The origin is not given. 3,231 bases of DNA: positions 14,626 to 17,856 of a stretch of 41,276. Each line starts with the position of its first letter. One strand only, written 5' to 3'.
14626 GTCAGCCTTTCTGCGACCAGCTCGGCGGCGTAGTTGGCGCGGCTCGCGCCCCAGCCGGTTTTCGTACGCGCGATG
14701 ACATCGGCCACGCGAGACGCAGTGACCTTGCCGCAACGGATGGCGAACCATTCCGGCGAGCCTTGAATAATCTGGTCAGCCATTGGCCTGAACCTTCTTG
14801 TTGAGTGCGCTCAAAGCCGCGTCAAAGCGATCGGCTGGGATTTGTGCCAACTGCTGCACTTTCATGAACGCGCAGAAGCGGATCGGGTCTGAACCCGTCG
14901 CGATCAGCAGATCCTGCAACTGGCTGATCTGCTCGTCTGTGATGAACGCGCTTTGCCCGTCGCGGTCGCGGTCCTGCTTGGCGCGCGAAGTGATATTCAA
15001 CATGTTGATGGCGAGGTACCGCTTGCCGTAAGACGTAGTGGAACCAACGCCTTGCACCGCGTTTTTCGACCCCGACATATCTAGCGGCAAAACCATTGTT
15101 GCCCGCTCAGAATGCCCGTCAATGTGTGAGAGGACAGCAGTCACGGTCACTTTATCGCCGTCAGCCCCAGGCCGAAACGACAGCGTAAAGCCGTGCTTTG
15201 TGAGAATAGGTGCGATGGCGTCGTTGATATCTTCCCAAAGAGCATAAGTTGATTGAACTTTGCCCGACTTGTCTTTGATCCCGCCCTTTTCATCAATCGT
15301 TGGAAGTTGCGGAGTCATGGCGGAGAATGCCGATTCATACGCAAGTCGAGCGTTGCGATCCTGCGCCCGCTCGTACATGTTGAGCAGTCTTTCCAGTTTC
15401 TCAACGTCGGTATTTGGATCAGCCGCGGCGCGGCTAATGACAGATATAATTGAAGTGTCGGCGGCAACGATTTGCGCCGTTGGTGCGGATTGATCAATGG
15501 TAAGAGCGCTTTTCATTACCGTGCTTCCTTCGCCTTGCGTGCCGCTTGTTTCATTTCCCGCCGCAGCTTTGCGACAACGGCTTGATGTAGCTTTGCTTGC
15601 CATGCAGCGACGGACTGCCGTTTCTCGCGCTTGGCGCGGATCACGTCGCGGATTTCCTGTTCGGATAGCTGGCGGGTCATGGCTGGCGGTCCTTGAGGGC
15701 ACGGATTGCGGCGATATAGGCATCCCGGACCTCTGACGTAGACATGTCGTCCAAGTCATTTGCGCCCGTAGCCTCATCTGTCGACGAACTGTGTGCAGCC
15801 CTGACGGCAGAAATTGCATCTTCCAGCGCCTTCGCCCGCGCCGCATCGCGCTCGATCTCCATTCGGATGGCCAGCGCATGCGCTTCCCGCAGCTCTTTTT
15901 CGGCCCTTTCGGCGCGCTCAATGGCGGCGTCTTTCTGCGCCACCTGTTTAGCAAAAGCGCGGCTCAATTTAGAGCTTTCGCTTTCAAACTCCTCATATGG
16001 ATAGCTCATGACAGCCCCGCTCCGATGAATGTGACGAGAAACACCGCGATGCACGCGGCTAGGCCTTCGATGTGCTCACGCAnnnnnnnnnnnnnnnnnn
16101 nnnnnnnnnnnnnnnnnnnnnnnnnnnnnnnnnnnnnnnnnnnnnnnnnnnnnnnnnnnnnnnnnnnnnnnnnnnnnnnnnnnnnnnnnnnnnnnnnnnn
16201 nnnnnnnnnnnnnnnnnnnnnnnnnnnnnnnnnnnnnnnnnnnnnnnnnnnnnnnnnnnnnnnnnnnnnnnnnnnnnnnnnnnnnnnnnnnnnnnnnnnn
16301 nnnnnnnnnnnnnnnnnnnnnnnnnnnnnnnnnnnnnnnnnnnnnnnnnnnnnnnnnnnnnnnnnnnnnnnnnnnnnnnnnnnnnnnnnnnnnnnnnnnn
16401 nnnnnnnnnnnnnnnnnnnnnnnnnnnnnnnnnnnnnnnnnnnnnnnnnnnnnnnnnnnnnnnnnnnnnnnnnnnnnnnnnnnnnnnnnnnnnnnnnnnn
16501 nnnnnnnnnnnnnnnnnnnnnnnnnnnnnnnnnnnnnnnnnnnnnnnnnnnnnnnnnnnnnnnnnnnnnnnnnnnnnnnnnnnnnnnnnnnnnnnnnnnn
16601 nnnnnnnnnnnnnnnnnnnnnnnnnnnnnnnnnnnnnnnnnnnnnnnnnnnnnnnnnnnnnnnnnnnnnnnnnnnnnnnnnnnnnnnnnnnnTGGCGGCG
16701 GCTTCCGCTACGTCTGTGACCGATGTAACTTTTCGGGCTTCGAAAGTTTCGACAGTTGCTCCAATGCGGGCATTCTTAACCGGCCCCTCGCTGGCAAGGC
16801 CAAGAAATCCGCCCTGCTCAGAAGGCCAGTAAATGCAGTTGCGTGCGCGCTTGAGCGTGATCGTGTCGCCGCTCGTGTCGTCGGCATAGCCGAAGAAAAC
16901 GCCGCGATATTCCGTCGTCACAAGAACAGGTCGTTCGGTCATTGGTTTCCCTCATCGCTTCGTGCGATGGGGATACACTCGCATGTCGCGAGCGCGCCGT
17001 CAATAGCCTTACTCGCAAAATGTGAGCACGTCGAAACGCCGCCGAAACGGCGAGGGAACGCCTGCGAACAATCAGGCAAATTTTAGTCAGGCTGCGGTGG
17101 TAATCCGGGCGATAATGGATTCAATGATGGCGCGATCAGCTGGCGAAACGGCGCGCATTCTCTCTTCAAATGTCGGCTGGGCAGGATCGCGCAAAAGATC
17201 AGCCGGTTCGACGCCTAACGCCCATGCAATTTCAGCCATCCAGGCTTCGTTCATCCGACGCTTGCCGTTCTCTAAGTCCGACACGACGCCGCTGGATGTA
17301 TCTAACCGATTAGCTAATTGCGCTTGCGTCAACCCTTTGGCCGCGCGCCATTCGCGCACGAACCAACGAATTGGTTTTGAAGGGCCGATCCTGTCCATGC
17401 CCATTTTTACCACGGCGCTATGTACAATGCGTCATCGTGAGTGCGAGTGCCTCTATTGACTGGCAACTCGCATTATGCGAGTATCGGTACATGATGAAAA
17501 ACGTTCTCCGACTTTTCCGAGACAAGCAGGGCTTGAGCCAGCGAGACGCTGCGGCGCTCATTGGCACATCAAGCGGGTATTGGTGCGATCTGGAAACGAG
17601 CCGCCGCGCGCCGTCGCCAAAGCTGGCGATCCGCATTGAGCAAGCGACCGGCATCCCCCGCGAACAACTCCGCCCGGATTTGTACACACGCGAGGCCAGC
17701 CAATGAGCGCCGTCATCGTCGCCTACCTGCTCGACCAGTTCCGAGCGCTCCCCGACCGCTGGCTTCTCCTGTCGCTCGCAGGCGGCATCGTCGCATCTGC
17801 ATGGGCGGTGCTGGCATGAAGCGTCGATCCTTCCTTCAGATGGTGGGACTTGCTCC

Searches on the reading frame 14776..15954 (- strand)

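Call 113: search_protein_families(library=pfam, proteins=[window:14776-15954:-], max_evalue=0.001)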
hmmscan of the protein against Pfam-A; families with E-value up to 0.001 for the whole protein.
window:14776-15954:- (392 aa): 1 family
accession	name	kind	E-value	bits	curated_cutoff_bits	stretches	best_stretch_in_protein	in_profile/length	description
PF04404.17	ERF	-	1.9e-14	54.4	25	1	230-334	21-129/153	ERF superfamily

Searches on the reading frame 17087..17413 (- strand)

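Call 113: search_protein_families(library=pfam, proteins=[window:17087-17413:-], max_evalue=0.001)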
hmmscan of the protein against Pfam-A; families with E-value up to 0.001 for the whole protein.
window:17087-17413:- (108 aa): 4 families
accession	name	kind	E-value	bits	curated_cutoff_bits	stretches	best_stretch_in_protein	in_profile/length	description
PF13560.12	HTH_31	-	3.2e-11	43.8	27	1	18-73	5-61/64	Helix-turn-helix domain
PF01381.28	HTH_3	-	1.5e-08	35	23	1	19-73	1-55/55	Helix-turn-helix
PF13443.12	HTH_26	-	3.8e-06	27.5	22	1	23-77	6-61/63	Cro/C1-type HTH DNA-binding domain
PF12844.13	HTH_19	-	0.00015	22.1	30.2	1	18-75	3-60/64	Helix-turn-helix domain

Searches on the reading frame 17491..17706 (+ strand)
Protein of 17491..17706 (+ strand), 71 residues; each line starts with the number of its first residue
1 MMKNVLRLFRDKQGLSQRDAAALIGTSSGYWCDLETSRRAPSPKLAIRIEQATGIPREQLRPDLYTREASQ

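Call 113: search_protein_families(library=pfam, proteins=[window:17491-17706:+], max_evalue=0.001)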
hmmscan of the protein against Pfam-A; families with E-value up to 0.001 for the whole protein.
window:17491-17706:+ (71 aa): 3 families
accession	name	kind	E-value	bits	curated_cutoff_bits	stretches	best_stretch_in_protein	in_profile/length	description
PF13560.12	HTH_31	-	5.7e-10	39.8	27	1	6-61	6-62/64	Helix-turn-helix domain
PF01381.28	HTH_3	-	1.9e-08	34.6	23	1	6-59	1-54/55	Helix-turn-helix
PF15943.11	YdaS_toxin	-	0.00096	19.4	30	1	38-66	32-62/65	Bacterial toxin YdaS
